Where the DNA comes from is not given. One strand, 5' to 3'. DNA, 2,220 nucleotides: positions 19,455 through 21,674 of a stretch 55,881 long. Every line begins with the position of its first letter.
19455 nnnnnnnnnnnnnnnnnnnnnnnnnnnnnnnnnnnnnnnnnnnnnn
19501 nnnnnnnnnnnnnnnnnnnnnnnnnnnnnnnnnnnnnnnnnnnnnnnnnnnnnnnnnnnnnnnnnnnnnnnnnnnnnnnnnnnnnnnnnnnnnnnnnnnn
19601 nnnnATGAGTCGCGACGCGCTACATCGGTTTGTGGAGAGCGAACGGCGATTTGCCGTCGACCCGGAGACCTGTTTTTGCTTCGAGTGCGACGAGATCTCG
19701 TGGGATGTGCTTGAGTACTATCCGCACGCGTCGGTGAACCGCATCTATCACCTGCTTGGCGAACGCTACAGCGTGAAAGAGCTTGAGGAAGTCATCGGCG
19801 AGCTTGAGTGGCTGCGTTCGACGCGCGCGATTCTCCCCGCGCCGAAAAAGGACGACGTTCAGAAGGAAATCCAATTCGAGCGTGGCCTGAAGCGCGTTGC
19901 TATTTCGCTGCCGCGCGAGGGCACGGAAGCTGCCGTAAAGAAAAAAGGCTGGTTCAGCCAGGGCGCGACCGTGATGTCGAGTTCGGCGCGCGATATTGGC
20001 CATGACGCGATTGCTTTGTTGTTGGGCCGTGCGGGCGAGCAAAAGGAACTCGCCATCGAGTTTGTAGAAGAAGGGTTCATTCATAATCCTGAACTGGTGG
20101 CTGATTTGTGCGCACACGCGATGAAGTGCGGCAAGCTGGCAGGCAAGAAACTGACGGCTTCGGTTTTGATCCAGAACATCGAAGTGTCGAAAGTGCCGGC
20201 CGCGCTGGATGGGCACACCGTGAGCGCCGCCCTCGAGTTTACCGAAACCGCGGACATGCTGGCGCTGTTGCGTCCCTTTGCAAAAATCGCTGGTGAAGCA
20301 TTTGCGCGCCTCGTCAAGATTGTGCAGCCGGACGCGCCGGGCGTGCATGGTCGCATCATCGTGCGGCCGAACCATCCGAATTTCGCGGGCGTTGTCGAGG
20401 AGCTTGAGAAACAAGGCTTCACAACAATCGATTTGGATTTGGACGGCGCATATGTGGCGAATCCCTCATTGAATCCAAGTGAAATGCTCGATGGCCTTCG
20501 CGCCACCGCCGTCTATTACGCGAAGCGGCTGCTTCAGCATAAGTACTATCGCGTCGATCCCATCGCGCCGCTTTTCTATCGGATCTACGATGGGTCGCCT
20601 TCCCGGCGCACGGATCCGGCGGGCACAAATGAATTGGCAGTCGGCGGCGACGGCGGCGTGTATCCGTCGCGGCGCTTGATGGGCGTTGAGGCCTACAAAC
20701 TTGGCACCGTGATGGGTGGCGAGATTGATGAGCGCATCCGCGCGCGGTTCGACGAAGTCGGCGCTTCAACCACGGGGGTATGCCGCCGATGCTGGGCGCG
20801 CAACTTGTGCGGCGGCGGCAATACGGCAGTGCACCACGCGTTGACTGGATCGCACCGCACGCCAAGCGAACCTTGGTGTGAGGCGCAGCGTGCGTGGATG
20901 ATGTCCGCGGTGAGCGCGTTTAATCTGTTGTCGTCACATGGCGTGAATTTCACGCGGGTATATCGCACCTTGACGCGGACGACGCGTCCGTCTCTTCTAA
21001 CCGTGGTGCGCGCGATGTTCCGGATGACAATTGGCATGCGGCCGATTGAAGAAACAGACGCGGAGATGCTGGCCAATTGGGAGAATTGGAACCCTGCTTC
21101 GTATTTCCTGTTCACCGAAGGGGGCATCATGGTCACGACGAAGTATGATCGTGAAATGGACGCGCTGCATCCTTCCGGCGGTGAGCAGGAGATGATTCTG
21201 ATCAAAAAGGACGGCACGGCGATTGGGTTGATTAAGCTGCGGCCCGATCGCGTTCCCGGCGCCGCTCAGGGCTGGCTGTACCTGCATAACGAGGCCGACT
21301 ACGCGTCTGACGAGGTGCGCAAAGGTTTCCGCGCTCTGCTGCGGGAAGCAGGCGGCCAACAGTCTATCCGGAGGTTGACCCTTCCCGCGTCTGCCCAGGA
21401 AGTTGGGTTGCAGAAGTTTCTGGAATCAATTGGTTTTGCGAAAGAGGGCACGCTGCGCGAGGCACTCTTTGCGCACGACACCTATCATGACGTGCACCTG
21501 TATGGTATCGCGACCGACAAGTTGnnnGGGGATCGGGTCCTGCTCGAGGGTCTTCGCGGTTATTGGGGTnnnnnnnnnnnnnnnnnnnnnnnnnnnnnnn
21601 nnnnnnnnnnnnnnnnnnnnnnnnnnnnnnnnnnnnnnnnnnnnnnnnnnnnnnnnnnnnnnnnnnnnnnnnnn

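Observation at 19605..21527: Radical-SAM/SPASM-like protein that has lost the SAM-cluster motif and half of the SPASM cysteines, and has gained a GNAT domain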

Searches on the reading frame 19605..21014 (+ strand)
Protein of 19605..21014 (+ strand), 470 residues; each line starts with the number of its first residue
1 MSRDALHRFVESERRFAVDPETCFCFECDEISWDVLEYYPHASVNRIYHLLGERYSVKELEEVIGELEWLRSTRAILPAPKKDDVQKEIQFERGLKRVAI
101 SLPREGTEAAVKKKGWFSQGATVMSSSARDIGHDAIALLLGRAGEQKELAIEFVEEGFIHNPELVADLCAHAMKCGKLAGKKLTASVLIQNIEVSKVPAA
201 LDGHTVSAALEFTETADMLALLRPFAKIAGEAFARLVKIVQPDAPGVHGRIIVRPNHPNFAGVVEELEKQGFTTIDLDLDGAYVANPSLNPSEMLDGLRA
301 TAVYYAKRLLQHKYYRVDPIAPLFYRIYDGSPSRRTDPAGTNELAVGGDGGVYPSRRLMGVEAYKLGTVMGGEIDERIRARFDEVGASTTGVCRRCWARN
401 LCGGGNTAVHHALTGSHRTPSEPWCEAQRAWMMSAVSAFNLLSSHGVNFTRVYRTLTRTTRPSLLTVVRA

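Call 19: search_protein_representatives(protein=window:19605-21014:+)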
Query: 470 residues. Proteins with E-value up to 0.001 (for the whole library): 936; up to 1e-10: 123; up to 1e-30: 43. The best 150 are listed.
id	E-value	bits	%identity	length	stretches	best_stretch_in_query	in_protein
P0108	3.0e-160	550.4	54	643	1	1-457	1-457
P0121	1.6e-158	544.7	54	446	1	1-446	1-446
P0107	7.4e-139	479.9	49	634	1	1-469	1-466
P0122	3.5e-115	401.8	45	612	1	5-470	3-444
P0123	3.6e-113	395.2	49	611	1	1-460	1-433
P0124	2.2e-112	392.6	46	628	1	5-469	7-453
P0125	2.1e-106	372.9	44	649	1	4-470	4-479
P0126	1.5e-105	370.1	42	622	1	5-465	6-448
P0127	1.7e-105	369.9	43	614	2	120-470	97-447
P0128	3.8e-105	368.7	42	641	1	4-469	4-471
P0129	5.3e-102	358.4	41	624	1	3-470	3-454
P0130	9.5e-101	354.3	43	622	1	1-467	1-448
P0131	1.2e-100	353.9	44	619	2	134-463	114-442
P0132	5.5e-100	351.7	42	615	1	1-469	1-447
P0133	6.3e-100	351.6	57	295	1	3-291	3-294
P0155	5.6e-47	177.0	29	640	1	4-453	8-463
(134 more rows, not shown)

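Call 50: find_homologous_proteins(query=P0155, max_evalue=1e-20)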
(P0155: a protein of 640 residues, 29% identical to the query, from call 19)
Query P0155 (640 aa): 2 proteins with E <= 1e-20 among 8000 candidates.
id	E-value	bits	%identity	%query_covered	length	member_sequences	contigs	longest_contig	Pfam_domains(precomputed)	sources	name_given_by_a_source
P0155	0.0e+0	1478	100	100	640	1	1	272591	PF13420.14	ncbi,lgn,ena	-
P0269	1.3e-21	95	24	68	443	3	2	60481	PF04055.28,PF13353.12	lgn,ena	-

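Call 51: find_encoding_contigs(protein=P0155, flank=9000, max_places=2)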
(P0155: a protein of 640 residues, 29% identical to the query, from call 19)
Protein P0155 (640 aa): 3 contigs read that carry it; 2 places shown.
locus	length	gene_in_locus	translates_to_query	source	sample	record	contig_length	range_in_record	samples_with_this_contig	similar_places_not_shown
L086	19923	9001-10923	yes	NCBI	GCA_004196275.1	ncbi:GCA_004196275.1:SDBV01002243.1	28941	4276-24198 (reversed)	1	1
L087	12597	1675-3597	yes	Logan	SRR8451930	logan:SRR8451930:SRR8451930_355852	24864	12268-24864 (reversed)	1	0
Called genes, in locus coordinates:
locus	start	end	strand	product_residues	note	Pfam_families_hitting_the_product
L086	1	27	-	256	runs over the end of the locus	PF09335:VTT_dom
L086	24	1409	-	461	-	PF10396:TrmE_N, PF12631:MnmE_helical, PF03193:RsgA_GTPase (faint), PF00350:Dynamin_N (faint), PF01926:MMR_HSR1, PF02421:FeoB_N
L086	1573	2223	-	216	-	PF14804:Jag_N, PF13083:KH_KhpA-B, PF01424:R3H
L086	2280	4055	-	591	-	PF14849:YidC_periplas (faint), PF02096:60KD_IMP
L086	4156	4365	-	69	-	PF01809:YidD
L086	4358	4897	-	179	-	PF00825:Ribonuclease_P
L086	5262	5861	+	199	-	-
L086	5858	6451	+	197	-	PF13302:Acetyltransf_3, PF13420:Acetyltransf_4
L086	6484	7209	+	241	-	PF02517:Rce1-like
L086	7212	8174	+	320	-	PF00005:ABC_tran, PF13304:AAA_21, PF13732:DrrA1-3_C (faint)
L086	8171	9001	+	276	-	-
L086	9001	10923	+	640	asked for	PF13420:Acetyltransf_4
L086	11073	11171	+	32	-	-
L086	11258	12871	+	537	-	PF02321:OEP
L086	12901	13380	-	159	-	-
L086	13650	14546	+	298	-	PF02625:XdhC_CoxI, PF13478:XdhC_C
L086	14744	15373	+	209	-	PF00111:Fer2 (weak), PF01799:Fer2_2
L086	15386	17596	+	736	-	PF01315:Ald_Xan_dh_C, PF02738:MoCoBD_1, PF20256:MoCoBD_2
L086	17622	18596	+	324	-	PF00941:FAD_binding_5, PF03450:CO_deh_flav_C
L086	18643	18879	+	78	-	-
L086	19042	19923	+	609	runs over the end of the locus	PF13522:GATase_6, PF13537:GATase_7, PF01380:SIS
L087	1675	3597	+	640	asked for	PF13420:Acetyltransf_4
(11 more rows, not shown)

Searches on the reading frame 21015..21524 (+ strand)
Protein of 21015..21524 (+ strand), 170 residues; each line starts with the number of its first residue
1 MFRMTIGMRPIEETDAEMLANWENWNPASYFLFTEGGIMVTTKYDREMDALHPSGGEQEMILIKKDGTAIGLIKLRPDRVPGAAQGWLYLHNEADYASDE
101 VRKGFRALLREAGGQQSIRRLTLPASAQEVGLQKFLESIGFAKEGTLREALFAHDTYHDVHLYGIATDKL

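Call 56: search_solved_structures(query=A3, max_evalue=0.001, show_alignments=4)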
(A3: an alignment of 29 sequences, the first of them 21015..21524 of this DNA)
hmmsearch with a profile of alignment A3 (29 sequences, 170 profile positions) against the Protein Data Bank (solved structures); distinct sequences matched with E-value up to 0.001: 15.
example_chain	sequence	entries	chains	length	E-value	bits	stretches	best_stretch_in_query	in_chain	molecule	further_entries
1nsl_A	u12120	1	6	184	3.3e-07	33.9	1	68-167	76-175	Probable acetyltransferase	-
1z9u_A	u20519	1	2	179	4e-07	33.7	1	53-166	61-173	acetyl transferase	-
1s7k_A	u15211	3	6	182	4.2e-07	33.6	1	53-166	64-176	acetyl transferase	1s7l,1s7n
1s7f_A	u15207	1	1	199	5.4e-07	33.2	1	53-166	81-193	acetyl transferase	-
3igr_A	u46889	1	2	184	5.2e-06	30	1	52-161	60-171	Ribosomal-protein-S5-alanine N-acetyltransferase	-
2ae6_A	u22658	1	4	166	1.1e-05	29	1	54-165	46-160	acetyltransferase, GNAT family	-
4jjx_A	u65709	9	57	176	0.00018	25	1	3-167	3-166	Spermidine n1-acetyltransferase | Spermidine N(1)-acetyltransferase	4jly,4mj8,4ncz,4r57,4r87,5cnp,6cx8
5wif_A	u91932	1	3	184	0.0002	24.8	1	5-164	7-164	Spermidine N1-acetyltransferase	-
6d72_A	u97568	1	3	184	0.0002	24.8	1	5-164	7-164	Spermidine N1-acetyltransferase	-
4mhd_A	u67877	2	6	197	0.00026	24.5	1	3-167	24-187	Spermidine n1-acetyltransferase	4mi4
6dau_A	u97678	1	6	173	0.00042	23.8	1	7-167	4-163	Spermidine N1-acetyltransferase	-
4ygo_A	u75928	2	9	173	0.00052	23.5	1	8-167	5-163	Spermidine n1-acetyltransferase | Spermidine N(1)-acetyltransferase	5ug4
6vfm_A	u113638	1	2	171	0.00055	23.4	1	6-161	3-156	Spermidine N1-acetyltransferase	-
6vfn_A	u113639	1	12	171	0.00075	23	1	5-161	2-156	Spermidine N1-acetyltransferase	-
5t7d_A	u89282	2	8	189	0.00093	22.7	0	106-167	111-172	Phosphinothricin N-acetyltransferase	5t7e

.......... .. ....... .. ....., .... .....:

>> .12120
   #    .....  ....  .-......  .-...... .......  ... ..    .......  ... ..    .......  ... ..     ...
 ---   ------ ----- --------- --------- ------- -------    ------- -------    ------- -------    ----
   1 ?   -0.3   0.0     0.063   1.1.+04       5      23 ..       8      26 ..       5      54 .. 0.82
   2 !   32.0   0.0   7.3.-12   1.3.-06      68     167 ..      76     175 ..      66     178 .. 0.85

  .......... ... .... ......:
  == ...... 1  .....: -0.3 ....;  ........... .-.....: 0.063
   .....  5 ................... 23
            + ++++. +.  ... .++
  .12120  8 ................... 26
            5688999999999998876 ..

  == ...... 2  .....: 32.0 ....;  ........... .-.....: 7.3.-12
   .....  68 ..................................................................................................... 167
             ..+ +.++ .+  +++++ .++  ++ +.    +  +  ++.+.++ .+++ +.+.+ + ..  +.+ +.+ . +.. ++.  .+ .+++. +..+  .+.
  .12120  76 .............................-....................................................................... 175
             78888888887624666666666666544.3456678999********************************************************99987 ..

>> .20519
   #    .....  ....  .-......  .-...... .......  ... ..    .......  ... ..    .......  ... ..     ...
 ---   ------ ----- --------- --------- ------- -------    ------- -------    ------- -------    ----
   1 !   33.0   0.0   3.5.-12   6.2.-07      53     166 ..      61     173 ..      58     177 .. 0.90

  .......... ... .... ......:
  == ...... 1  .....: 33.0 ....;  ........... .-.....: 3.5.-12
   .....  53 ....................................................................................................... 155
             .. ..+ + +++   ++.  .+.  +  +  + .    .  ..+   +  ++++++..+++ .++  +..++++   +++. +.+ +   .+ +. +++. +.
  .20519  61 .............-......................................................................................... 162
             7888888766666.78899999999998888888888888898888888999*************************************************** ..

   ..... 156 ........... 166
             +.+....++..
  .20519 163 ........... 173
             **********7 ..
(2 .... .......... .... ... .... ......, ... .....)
